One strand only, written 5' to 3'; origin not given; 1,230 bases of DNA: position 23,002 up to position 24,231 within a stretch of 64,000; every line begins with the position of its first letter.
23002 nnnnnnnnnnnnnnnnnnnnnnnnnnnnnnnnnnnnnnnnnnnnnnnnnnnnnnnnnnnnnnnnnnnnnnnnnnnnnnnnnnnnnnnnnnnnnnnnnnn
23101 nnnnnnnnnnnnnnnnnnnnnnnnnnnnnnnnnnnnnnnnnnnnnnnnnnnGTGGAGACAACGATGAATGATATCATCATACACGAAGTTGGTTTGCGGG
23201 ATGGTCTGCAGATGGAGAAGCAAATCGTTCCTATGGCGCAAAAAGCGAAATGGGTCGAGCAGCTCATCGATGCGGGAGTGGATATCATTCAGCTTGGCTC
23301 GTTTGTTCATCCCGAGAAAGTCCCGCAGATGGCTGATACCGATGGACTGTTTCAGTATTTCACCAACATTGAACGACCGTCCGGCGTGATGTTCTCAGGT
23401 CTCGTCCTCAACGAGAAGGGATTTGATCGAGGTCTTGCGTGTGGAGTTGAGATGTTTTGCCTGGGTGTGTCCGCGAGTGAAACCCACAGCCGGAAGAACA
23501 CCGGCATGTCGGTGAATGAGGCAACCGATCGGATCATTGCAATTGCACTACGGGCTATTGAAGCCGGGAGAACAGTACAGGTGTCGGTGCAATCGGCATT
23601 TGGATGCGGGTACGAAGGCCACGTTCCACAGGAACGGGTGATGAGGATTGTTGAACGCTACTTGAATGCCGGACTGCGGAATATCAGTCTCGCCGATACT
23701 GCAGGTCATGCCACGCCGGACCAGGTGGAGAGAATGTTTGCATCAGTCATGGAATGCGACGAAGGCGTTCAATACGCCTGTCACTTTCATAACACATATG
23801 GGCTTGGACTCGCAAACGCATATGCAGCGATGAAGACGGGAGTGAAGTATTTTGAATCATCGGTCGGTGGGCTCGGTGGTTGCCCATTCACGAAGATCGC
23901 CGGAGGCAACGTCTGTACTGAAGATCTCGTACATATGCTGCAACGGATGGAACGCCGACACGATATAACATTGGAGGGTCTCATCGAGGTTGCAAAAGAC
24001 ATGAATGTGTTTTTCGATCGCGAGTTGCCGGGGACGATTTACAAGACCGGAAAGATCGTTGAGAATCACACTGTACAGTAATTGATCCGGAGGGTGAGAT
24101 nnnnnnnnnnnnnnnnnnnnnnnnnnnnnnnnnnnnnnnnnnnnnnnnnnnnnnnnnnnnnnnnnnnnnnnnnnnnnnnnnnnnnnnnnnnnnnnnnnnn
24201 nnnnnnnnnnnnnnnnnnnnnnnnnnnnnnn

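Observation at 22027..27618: Non-canonical 2-oxoacid chain-elongation cluster: leuB + short HMGL-family lyase + family-III CoA-transferase + archaeal-type leuC/leuD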

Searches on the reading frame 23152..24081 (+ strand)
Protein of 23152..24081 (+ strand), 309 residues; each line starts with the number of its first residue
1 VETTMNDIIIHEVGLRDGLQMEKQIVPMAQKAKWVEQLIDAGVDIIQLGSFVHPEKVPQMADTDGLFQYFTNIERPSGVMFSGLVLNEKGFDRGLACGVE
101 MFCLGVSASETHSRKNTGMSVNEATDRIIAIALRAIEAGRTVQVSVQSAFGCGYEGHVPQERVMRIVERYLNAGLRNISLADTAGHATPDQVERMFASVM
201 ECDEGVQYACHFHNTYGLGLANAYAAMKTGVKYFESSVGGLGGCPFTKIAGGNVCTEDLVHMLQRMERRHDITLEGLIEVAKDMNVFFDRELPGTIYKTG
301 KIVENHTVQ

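Call 3: search_protein_families(library=pfam, proteins=[window:23152-24081:+])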
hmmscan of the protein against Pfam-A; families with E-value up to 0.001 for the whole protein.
window:23152-24081:+ (309 aa): 1 family
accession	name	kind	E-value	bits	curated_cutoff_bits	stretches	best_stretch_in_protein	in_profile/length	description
PF00682.25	HMGL-like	-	6.3e-43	147.5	29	1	8-282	2-258/260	HMGL-like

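Call 4: search_protein_families(library=ncbifam, proteins=[window:23152-24081:+])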
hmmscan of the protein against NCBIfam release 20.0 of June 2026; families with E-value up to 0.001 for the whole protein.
window:23152-24081:+ (309 aa): 21 families
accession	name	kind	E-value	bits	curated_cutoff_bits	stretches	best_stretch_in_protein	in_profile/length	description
NF004283.0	PRK05692.1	subfamily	9.4e-86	287.6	246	1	5-298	4-294/300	hydroxymethylglutaryl-CoA lyase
NF002085.0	PRK00915.1-2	subfamily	5.5e-21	74.9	517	1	4-282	10-269/504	2-isopropylmalate synthase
TIGR02146.1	LysS_fung_arch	equivalog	4.8e-20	72.1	413.55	1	14-243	5-221/344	homocitrate synthase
TIGR02090.1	LEU1_arch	subfamily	5.2e-20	71.9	484.75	1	9-282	2-256/363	isopropylmalate/citramalate/homocitrate synthases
NF006049.0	PRK08195.1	subfamily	6.8e-19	68.1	229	1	165-286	152-268/344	4-hyroxy-2-oxovalerate/4-hydroxy-2-oxopentanoic acid aldolase,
NF002086.0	PRK00915.1-3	equivalog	2.4e-18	65.9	532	1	106-270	102-257/516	2-isopropylmalate synthase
TIGR02660.1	nifV_homocitr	equivalog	8e-18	64.8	462.9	1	8-285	2-260/365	homocitrate synthase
NF041069.1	IPMS_Sufob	equivalog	1.1e-17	64.4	600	1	10-266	3-241/371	isopropylmalate synthase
NF002087.0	PRK00915.1-4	equivalog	1.5e-17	63.3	729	1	106-264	102-251/516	2-isopropylmalate synthase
NF002084.0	PRK00915.1-1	equivalog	1.2e-16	60.3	748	1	121-264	111-249/523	2-isopropylmalate synthase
TIGR00973.1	leuA_bact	equivalog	1.4e-16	60.1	598.7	1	109-264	100-246/494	2-isopropylmalate synthase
TIGR03217.1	4OH_2_O_val_ald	equivalog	4.3e-15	55.7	286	1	171-284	153-261/334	4-hydroxy-2-oxovalerate aldolase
NF042433.1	CitmalDyn_Leptosp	equivalog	3.8e-14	52.2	950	1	4-287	4-278/514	(R)-citramalate synthase CimA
NF002088.0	PRK00915.1-5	equivalog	1.5e-13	50.1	697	1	107-243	100-233/514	2-isopropylmalate synthase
TIGR00977.1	citramal_synth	equivalog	2.7e-07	29.2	450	1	160-243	153-236/526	citramalate synthase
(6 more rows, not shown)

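Call 6: find_encoding_contigs(protein=window:23152-24081:+, flank=10000, max_places=6)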
Protein window:23152-24081:+ (309 aa): no gene with exactly this product is on record in the collection.

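Call 7: find_homologous_proteins(query=window:23152-24081:+, max_evalue=1e-20)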
Query window:23152-24081:+ (309 aa): 8000 proteins with E <= 1e-20 among 8000 candidates; the best 120 are listed.
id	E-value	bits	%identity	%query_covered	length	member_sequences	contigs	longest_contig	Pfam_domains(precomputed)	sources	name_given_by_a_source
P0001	3.7e-186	636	91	99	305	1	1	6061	PF00682.26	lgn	-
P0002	7.8e-185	631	90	99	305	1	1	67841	PF00682.26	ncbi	ncbi:MAG: hydroxymethylglutaryl-CoA lyase [Bacteroidota bacterium]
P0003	1.1e-172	591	84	98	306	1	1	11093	PF00682.26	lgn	-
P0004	2.2e-172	590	84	98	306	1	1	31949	PF00682.26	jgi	jgi:hydroxymethylglutaryl-CoA lyase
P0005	1.8e-169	581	84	98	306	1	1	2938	PF00682.26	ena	-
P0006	1.5e-167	574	83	97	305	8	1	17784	PF00682.26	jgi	jgi:hydroxymethylglutaryl-CoA lyase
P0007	7.3e-167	572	84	96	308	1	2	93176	PF00682.26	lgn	-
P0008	7.6e-167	572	84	96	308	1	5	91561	PF00682.26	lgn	-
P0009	5.4e-166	569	81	98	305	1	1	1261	PF00682.26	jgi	jgi:hydroxymethylglutaryl-CoA lyase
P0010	8.1e-166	569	82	98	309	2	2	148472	PF00682.26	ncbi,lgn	-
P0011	1.9e-165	568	82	97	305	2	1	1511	PF00682.26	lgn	-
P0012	6.8e-165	566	81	98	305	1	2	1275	PF00682.26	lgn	-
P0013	8.7e-165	565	82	98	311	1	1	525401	PF00682.26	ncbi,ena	-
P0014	3.3e-164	563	80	97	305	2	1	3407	PF00682.26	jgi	-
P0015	7.3e-164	562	80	97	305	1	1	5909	PF00682.26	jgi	jgi:hydroxymethylglutaryl-CoA lyase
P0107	1.2e-138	480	70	97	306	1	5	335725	PF00682.26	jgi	jgi:hydroxymethylglutaryl-CoA lyase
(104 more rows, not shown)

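Call 8: search_solved_structures(query=window:23152-24081:+, max_evalue=0.00001, show_alignments=1)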
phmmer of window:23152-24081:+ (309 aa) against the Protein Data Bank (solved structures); distinct sequences matched with E-value up to 0.00001: 16.
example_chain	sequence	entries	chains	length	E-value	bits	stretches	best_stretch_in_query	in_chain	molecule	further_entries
1ydo_A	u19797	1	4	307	1.4e-59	205.1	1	8-296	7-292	HMG-CoA Lyase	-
6nds_A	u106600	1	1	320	1.6e-58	201.7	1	6-307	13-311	3-hydroxy-3-methylglutaryl-CoA lyase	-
2cw6_A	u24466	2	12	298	1.8e-52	181.8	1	8-282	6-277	Hydroxymethylglutaryl-CoA lyase, mitochondrial | Hydroxymethylglutaryl-CoA lyase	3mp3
2ftp_A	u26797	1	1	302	4e-52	180.6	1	10-281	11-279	hydroxymethylglutaryl-CoA lyase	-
3mp4_A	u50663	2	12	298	1.3e-51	179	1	8-282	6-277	Hydroxymethylglutaryl-CoA lyase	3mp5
1ydn_A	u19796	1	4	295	8.4e-47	163.2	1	9-274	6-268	HYDROXYMETHYLGLUTARYL-COA LYASE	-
3rmj_A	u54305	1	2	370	8.1e-13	51.6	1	127-272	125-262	2-isopropylmalate synthase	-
3ivs_A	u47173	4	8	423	1.3e-11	47.6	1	172-294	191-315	Homocitrate synthase, mitochondrial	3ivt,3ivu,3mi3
3eeg_A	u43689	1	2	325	2.4e-11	46.8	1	8-257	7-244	2-isopropylmalate synthase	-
6ktq_A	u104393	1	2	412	8.1e-11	45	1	12-243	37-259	Homocitrate synthase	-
3ble_A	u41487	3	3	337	1.1e-09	41.4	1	10-259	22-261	Citramalate synthase from Leptospira interrogans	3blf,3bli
3a9i_A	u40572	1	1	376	2.8e-07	33.4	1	172-306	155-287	Homocitrate synthase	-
2ztj_A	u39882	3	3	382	2.9e-07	33.4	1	172-306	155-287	Homocitrate synthase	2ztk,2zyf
6e1j_A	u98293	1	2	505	3.8e-07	33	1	7-243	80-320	2-isopropylmalate synthase, A genome specific 1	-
3ewb_X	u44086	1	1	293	4.7e-07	32.7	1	164-243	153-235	2-isopropylmalate synthase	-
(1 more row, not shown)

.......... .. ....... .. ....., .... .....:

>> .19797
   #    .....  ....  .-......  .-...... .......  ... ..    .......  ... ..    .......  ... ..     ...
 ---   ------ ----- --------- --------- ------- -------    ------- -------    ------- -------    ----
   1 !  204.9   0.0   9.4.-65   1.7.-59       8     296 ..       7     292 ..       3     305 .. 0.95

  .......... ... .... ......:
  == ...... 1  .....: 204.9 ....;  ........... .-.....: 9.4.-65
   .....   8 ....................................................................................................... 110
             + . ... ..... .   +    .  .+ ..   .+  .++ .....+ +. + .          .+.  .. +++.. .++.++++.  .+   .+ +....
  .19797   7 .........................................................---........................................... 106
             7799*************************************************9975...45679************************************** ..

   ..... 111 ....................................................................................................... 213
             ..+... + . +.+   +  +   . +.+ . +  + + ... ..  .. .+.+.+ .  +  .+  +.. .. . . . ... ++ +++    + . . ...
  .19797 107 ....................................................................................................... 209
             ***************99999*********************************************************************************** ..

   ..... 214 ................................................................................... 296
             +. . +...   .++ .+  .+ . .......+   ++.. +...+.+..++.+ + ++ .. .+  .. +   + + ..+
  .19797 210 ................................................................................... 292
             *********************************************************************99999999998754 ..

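Call 9: find_encoding_contigs(protein=P0002, flank=10000, max_places=2)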
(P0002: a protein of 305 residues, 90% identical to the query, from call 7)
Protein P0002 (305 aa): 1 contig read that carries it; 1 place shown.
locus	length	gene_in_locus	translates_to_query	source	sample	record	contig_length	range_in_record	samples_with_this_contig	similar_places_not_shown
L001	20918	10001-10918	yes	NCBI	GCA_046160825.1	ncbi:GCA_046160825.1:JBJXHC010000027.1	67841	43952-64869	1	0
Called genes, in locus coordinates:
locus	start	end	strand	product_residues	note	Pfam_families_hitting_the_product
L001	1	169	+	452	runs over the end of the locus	PF00072:Response_reg, PF00158:Sigma54_activat, PF14532:Sigma54_activ_2, PF07728:AAA_5 (weak), PF25601:AAA_lid_14, PF02954:HTH_8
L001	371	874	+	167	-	PF00582:Usp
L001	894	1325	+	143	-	-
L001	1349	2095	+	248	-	PF03544:TonB_C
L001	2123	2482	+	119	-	PF02786:CPSase_L_D2 (weak)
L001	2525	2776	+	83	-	-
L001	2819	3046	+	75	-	PF13459:Fer4_15 (weak), PF13370:Fer4_13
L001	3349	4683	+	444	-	PF02550:AcetylCoA_hydro, PF13336:AcetylCoA_hyd_C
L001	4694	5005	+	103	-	PF12797:Fer4_2 (faint), PF13187:Fer4_9 (faint), PF00037:Fer4 (faint), PF12837:Fer4_6 (faint), PF13237:Fer4_10 (weak), PF14697:Fer4_21, PF12800:Fer4_4 (faint), PF12838:Fer4_7, +1 more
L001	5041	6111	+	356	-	PF01855:POR_N, PF02780:Transketolase_C, PF17147:PFOR_II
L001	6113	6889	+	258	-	PF02775:TPP_enzyme_C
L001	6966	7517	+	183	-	PF01558:POR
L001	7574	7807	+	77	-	-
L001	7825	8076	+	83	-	PF02915:Rubrerythrin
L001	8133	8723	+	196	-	-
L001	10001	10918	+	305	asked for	PF00682:HMGL-like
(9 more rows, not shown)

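Call 10: find_encoding_contigs(protein=P0013, flank=10000, max_places=2)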
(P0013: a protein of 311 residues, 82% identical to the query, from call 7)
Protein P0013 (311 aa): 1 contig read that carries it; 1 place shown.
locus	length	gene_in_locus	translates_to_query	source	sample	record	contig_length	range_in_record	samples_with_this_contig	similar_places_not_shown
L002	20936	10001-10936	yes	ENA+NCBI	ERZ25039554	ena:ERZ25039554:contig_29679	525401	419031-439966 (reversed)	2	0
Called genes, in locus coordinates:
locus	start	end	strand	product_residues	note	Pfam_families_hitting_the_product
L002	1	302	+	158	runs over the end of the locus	-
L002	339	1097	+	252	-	PF03544:TonB_C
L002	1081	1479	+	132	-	-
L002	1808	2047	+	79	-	PF13370:Fer4_13, PF13459:Fer4_15 (weak)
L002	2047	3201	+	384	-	PF14512:TM1586_NiRdase (faint)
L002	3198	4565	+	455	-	PF01053:Cys_Met_Meta_PP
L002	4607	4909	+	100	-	PF12797:Fer4_2 (faint), PF13187:Fer4_9 (faint), PF00037:Fer4 (faint), PF12837:Fer4_6 (faint), PF13237:Fer4_10 (weak), PF14697:Fer4_21, PF12800:Fer4_4 (faint), PF12838:Fer4_7, +1 more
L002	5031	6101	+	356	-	PF01855:POR_N, PF02780:Transketolase_C, PF17147:PFOR_II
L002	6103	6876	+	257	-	PF02775:TPP_enzyme_C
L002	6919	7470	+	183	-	PF01558:POR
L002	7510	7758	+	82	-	-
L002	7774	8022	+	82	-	PF02915:Rubrerythrin (weak)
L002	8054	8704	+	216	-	-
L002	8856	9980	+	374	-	PF00180:Iso_dh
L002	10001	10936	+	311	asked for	PF00682:HMGL-like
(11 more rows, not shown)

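Call 11: find_encoding_contigs(protein=P0107, flank=10000, max_places=2)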
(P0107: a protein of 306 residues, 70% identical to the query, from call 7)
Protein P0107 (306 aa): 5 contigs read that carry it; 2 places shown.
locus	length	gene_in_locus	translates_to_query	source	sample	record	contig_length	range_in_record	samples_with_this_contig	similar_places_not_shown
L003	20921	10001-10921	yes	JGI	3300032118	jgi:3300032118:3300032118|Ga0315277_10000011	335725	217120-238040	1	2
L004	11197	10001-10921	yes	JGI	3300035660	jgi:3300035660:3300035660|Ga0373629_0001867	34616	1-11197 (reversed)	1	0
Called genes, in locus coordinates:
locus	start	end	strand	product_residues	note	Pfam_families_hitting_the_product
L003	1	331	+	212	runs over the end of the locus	PF00849:PseudoU_synth_2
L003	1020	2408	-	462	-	PF04055:Radical_SAM, PF06969:HemN_C (faint)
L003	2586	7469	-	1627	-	PF00989:PAS, PF08448:PAS_4, PF13426:PAS_9, PF00989:PAS, PF08448:PAS_4, PF13426:PAS_9, PF00989:PAS, PF13426:PAS_9, +16 more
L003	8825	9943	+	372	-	PF00180:Iso_dh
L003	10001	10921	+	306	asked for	PF00682:HMGL-like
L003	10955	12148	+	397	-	PF02515:CoA_transf_3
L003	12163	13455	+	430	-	PF00330:Aconitase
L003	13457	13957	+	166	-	PF00694:Aconitase_C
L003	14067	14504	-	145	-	PF02082:Rrf2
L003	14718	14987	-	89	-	-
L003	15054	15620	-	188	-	PF01558:POR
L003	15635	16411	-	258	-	PF02775:TPP_enzyme_C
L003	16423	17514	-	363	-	PF01855:POR_N, PF02776:TPP_enzyme_N (weak), PF02780:Transketolase_C (weak), PF17147:PFOR_II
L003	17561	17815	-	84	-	PF00037:Fer4 (faint), PF12797:Fer4_2 (faint), PF12837:Fer4_6 (faint), PF13237:Fer4_10 (weak), PF14697:Fer4_21, PF12800:Fer4_4 (faint), PF12838:Fer4_7, PF13187:Fer4_9 (weak), +1 more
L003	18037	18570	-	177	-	PF07998:Peptidase_M54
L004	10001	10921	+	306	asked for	PF00682:HMGL-like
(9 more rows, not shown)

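Call 19: find_related_loci(query=A1, collection=genome_contigs, flank=10000)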
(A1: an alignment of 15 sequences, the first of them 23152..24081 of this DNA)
Query A1 (309 aa) in genome_contigs; peptide patterns used: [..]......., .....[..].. (x = any residue, [..] = any of these).
599 stretches matched a pattern (row limit reached: there are more); 548 encode a relative of the query (tblastn E <= 1e-3); the best 80 are kept; 80 distinct loci.
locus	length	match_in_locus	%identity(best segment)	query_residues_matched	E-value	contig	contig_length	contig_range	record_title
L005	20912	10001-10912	82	1-304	7e-173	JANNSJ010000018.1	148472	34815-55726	MAG: Bacteroidota bacterium isolate SOY_31_metabat_225 SOY_31_k141_1248112, whole genome shotgun sequence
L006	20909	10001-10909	82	6-308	4e-172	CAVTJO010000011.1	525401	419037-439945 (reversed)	MAG: uncultured Bacteroidetes bacterium isolate MFD05942.bin.1.467 genome assembly, contig: contig_29679, whole genome s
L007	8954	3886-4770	76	10-304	1e-157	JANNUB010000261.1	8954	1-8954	MAG: Ignavibacteriota bacterium isolate SOY_30_metabat_287 SOY_30_k141_3005774, whole genome shotgun sequence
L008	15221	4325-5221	73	6-304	2e-151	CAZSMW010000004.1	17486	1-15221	MAG TPA_asm: uncultured Eubacteriales bacterium isolate binchicken_co255_252 genome assembly, contig: k141_4474160, whol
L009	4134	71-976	69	5-305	4e-147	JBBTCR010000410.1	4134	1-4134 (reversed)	MAG: Bacteroidota bacterium isolate H43-bin226_1 H43_bin226_1_000000000410, whole genome shotgun sequence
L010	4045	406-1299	69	5-303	8e-147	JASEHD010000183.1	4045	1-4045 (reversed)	MAG: Bacteroidota bacterium isolate Yes70-14 NODE_183_length_4045_cov_4.697494, whole genome shotgun sequence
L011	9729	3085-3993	69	5-308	4e-143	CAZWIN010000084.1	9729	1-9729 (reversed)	MAG TPA_asm: uncultured Chitinophagales bacterium isolate SRP237561_co1_5 genome assembly, contig: NODE_13628_length_972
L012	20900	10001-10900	68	7-305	2e-142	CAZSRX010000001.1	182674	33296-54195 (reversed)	MAG TPA_asm: uncultured Bacteroidota bacterium isolate binchicken_co135_74 genome assembly, contig: NODE_156_length_1826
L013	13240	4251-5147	66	5-302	7e-142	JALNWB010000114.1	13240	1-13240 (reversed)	MAG: Ignavibacteriaceae bacterium isolate SO_2016_GW1 bin 51 scaffold08200_OW334_2016, whole genome shotgun sequence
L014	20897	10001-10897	68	3-304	7e-141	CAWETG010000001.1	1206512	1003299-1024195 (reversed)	MAG: uncultured Gemmatimonadales bacterium isolate MFD01476.bin.1.191 genome assembly, contig: contig_10655, whole genom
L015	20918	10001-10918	66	5-309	1e-140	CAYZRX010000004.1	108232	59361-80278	MAG TPA_asm: uncultured Ignavibacteriaceae bacterium isolate SRP214966_co4_379 genome assembly, contig: NODE_50_length_1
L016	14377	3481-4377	66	5-302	1e-140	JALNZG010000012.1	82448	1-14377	MAG: Ignavibacteriaceae bacterium isolate SO_2017_GW3 bin 6 scaffold_289_c1_OW296A_2017, whole genome shotgun sequence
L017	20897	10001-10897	67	5-304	1e-140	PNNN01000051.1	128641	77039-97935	MAG: Chlorobiaceae bacterium isolate SW.3.66 SW_1000056_128641, whole genome shotgun sequence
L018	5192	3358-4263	71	2-302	6e-142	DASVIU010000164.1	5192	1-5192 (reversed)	MAG TPA_asm: Bacteroidota bacterium isolate SMAG_U3001 k141_13342, whole genome shotgun sequence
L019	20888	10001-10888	72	8-302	3e-140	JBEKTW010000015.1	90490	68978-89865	MAG: Bacteroidota bacterium isolate SPRUCE 567 SPRUCE_567_15, whole genome shotgun sequence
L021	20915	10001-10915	67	2-305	9e-140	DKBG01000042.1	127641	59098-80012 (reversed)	MAG TPA_asm: Ignavibacteria bacterium UBA6906 UBA6906_contig_3568, whole genome shotgun sequence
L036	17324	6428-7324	65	5-302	1e-137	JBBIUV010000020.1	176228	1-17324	MAG: Ignavibacteria bacterium isolate QH1S170213_bin_61 NODE_52_length_176228_cov_9.93771, whole genome shotgun sequence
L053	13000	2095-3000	65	2-302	6e-136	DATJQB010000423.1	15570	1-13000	MAG TPA_asm: Bacteroidota bacterium isolate SMAG_U14929 k141_2887252, whole genome shotgun sequence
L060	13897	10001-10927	64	2-309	2e-135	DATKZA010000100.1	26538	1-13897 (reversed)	MAG TPA_asm: Patescibacteria group bacterium isolate SMAG_U14233 k141_4767882, whole genome shotgun sequence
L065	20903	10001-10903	69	4-302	3e-135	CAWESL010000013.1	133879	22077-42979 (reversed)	MAG: Ignavibacteriota bacterium isolate MFD01872.bin.1.311 genome assembly, contig: contig_191020, whole genome shotgun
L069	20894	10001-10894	65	8-304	7e-135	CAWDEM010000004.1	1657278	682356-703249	MAG: Ignavibacteriota bacterium isolate MFD05942.bin.1.74 genome assembly, contig: contig_3312, whole genome shotgun seq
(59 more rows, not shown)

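Call 22: search_protein_families(library=pfam, proteins=[L065:2832-4157:+, L069:3253-4350:+, L021:1-2145:+, L016:9326-10219:+, L053:10046-11404:-, L036:3264-4229:+, L013:9133-10407:+, L013:11591-12340:-, L036:15244-16284:+, L060:811-2286:+], max_evalue=0.00001)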
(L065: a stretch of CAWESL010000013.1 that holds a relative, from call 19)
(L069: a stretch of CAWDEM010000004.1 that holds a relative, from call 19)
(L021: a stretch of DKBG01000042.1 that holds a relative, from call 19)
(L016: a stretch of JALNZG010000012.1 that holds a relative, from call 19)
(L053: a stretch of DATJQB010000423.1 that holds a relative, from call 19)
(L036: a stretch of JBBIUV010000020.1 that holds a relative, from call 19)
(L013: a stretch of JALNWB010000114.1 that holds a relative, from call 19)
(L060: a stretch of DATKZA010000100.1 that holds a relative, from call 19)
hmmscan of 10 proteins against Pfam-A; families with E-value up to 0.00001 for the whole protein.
L065:2832-4157:+ (442 aa): 1 family
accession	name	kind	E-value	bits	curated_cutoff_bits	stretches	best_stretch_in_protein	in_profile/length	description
PF01053.26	Cys_Met_Meta_PP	-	3.1e-92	309.5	27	1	36-438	16-380/381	Cys/Met metabolism PLP-dependent enzyme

L069:3253-4350:+ (366 aa): 1 family
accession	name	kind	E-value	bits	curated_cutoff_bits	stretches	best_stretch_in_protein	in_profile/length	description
PF14512.11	TM1586_NiRdase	-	7e-09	36.1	27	0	43-78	157-193/215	Putative TM nitroreductase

L021:1-2145:+ (715 aa): 2 families
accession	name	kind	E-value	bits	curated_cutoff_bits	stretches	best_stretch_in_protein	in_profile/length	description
PF01578.25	Cytochrom_C_asm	-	4.8e-29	102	29.9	1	65-272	5-206/212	Cytochrome C assembly protein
PF16327.10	CcmF_C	-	1.7e-23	83.8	28.7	1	305-553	9-282/323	Cytochrome c-type biogenesis protein CcmF C-terminal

L016:9326-10219:+ (298 aa): 1 family
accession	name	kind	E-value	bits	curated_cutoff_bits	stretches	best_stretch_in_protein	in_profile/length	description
PF00795.27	CN_hydrolase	-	1.5e-64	218.2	23.2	1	11-275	2-255/256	Carbon-nitrogen hydrolase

L053:10046-11404:- (453 aa): 6 families
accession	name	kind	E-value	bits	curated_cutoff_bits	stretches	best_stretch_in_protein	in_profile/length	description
PF00158.32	Sigma54_activat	-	1.4e-70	236.7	20.2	1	149-315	1-167/168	Sigma-54 interaction domain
PF00072.30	Response_reg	-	1.3e-34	119.2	30.2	1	11-119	1-109/111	Response regulator receiver domain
PF25601.1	AAA_lid_14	-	1.5e-27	95.7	27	1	321-399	1-79/87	AAA+ ATPase lid domain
PF14532.12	Sigma54_activ_2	-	3.5e-20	73.1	25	1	150-320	1-138/138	Sigma-54 interaction domain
PF02954.25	HTH_8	-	3e-11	43.3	22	1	406-446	2-42/42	Bacterial regulatory protein, Fis family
PF07728.20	AAA_5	-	1.8e-07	31.7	22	1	173-291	2-123/139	AAA domain (dynein-related subfamily)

L036:3264-4229:+ (322 aa): 0 families

L013:9133-10407:+ (425 aa): 1 family
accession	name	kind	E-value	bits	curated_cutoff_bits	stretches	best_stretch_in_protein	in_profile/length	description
PF07661.19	MORN_2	-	2.9e-43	141.2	29.6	0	79-98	1-20/22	MORN repeat variant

L013:11591-12340:- (250 aa): 2 families
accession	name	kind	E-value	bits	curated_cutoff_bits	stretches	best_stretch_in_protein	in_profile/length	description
PF00254.34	FKBP_C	-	1.5e-31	109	21.1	1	160-246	5-94/94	FKBP-type peptidyl-prolyl cis-trans isomerase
PF01346.23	FKBP_N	-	8e-23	81.6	22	1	41-151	2-97/97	Domain amino terminal to FKBP-type peptidyl-prolyl isomerase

L036:15244-16284:+ (347 aa): 1 family
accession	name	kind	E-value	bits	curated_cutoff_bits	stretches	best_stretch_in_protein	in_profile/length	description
PF04371.20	PAD_porph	-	4.7e-111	371.5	25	1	8-346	1-321/321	Porphyromonas-type peptidyl-arginine deiminase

L060:811-2286:+ (492 aa): 4 families
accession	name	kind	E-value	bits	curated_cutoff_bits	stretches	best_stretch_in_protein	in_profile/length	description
PF14691.11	Fer4_20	-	1.2e-37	128.6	25.8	1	48-153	4-109/113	Dihydroprymidine dehydrogenase domain II, 4Fe-4S cluster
PF07992.20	Pyr_redox_2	-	6.8e-34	118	26.1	1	170-477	2-291/291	Pyridine nucleotide-disulphide oxidoreductase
PF00070.33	Pyr_redox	-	1e-10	42.4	22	1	310-386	1-80/82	Pyridine nucleotide-disulphide oxidoreductase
PF13738.12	Pyr_redox_3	-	2.7e-07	30.6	30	0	297-461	151-305/305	Pyridine nucleotide-disulphide oxidoreductase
